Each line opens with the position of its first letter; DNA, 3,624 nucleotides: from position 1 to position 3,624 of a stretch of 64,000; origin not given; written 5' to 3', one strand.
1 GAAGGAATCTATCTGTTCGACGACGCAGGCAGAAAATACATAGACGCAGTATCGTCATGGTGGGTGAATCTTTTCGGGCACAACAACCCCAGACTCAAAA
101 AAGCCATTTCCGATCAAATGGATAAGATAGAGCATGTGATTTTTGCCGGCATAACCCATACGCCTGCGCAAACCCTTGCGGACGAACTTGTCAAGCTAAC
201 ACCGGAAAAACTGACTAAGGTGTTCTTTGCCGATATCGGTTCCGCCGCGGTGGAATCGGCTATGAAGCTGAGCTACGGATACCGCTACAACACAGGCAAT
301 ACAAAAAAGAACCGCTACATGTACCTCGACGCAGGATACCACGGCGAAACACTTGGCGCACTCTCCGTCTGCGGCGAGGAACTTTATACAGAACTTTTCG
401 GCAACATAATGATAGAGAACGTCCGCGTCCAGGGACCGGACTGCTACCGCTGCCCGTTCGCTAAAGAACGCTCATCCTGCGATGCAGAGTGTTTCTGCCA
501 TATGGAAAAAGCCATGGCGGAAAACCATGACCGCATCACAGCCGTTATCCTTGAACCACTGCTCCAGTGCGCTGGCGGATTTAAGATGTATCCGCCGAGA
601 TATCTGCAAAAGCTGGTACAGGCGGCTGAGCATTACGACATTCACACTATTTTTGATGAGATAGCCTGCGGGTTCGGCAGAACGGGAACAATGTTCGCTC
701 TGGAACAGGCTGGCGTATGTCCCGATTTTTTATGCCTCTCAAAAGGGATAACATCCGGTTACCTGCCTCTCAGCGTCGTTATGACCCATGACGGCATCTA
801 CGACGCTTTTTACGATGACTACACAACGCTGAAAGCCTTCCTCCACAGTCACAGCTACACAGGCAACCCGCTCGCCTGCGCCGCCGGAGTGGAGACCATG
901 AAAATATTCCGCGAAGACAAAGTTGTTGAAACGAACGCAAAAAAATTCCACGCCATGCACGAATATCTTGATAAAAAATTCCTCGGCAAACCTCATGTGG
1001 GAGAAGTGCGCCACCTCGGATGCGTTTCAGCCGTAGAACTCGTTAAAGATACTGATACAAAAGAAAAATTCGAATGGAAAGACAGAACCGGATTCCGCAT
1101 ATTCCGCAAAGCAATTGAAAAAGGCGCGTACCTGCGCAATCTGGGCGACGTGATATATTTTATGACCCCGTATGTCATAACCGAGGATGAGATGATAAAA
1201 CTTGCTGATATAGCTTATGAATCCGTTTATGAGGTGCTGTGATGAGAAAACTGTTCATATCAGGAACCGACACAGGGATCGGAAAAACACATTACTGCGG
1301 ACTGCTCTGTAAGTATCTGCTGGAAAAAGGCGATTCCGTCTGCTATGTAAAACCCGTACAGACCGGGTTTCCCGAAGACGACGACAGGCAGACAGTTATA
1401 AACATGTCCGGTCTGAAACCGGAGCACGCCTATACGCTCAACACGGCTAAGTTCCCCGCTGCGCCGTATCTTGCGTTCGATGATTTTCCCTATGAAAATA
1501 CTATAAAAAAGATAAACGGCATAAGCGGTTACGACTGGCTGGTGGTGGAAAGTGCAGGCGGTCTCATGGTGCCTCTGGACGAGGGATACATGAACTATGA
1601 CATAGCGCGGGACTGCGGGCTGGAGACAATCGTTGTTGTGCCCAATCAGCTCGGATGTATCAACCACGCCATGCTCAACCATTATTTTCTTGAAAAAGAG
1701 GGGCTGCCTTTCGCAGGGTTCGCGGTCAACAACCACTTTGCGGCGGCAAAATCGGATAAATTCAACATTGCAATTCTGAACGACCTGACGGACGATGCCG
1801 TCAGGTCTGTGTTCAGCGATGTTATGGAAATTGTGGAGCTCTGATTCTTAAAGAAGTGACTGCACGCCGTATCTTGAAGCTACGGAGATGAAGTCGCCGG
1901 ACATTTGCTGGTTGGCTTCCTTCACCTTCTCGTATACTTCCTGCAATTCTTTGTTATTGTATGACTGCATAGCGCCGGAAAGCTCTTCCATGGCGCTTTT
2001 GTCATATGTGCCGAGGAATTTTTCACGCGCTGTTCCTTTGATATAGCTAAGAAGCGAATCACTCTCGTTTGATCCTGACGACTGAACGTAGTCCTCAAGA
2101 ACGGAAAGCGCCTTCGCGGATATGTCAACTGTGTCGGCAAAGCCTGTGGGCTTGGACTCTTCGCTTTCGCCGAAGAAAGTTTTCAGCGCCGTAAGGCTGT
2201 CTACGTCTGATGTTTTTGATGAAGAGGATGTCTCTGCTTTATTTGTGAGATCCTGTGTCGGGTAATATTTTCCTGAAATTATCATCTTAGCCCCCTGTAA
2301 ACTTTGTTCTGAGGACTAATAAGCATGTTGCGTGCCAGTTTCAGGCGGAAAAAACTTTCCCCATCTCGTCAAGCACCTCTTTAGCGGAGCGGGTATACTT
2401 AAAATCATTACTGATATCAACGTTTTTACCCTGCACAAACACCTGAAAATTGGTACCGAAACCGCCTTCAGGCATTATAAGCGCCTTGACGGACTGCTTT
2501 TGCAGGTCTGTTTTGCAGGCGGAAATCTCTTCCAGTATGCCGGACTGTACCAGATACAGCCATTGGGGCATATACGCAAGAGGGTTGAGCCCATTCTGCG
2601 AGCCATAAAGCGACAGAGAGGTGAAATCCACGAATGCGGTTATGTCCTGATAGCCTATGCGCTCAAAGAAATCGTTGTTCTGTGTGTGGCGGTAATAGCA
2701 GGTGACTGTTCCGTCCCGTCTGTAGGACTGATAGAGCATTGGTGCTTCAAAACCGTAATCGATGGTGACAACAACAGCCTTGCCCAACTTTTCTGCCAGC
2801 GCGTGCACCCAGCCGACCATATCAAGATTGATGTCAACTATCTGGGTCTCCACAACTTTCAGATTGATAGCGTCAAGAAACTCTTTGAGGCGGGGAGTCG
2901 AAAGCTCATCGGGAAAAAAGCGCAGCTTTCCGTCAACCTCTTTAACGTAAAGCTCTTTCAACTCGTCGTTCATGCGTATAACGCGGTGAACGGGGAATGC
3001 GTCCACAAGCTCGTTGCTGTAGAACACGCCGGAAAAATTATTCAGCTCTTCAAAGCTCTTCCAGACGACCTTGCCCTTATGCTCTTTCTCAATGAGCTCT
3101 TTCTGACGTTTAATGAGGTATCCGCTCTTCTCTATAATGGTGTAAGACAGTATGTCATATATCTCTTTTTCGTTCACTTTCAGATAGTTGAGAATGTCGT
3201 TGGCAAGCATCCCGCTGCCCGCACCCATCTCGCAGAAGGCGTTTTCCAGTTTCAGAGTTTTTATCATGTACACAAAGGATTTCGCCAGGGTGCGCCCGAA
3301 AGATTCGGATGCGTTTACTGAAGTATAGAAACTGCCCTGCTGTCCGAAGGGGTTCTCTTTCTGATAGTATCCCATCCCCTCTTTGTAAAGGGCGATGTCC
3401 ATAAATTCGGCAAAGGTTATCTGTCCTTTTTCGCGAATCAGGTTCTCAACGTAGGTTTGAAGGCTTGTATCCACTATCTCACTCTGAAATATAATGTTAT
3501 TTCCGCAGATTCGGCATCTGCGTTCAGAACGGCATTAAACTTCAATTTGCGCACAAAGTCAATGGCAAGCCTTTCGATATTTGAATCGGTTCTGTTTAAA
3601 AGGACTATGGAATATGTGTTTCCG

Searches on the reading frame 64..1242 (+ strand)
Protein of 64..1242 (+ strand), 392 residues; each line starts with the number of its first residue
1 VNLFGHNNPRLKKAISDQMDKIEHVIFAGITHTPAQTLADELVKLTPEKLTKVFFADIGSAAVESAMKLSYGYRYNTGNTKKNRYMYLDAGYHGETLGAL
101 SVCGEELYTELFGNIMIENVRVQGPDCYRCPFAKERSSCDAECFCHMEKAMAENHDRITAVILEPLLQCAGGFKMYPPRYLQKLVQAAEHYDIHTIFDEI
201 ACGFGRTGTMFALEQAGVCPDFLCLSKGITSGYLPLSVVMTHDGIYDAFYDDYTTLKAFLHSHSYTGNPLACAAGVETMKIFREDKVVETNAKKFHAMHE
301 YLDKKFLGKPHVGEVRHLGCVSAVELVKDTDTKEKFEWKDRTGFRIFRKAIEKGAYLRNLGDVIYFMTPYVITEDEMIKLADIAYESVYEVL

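Call 91: search_protein_families(library=pfam, proteins=[window:64-1242:+], max_evalue=0.001)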
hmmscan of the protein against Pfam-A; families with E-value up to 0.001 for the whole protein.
window:64-1242:+ (392 aa): 1 family
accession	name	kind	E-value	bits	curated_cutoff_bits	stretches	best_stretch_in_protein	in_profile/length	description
PF00202.27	Aminotran_3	-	6.9e-83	279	30.5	1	4-382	41-397/403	Aminotransferase class-III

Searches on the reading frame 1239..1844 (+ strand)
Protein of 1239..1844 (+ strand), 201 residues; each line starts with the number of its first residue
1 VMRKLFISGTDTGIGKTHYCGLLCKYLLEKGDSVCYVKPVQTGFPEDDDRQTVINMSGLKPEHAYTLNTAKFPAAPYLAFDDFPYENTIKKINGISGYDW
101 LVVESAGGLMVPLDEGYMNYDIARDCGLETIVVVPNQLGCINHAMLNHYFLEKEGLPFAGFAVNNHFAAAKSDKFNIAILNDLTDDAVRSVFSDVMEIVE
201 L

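Call 91: search_protein_families(library=pfam, proteins=[window:1239-1844:+], max_evalue=0.001)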
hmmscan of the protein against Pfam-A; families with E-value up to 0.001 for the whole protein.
window:1239-1844:+ (201 aa): 1 family
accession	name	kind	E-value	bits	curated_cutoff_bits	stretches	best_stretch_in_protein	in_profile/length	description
PF13500.12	AAA_26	-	2.5e-31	109.5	27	1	3-169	1-170/198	AAA domain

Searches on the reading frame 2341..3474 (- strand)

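Call 91: search_protein_families(library=pfam, proteins=[window:2341-3474:-], max_evalue=0.001)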
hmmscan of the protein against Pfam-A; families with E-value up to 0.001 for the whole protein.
window:2341-3474:- (377 aa): 1 family
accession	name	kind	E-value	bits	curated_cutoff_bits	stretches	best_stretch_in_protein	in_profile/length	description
PF02636.23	Methyltransf_28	-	3.3e-53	181.1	23.3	1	63-301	2-248/249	Putative S-adenosyl-L-methionine-dependent methyltransferase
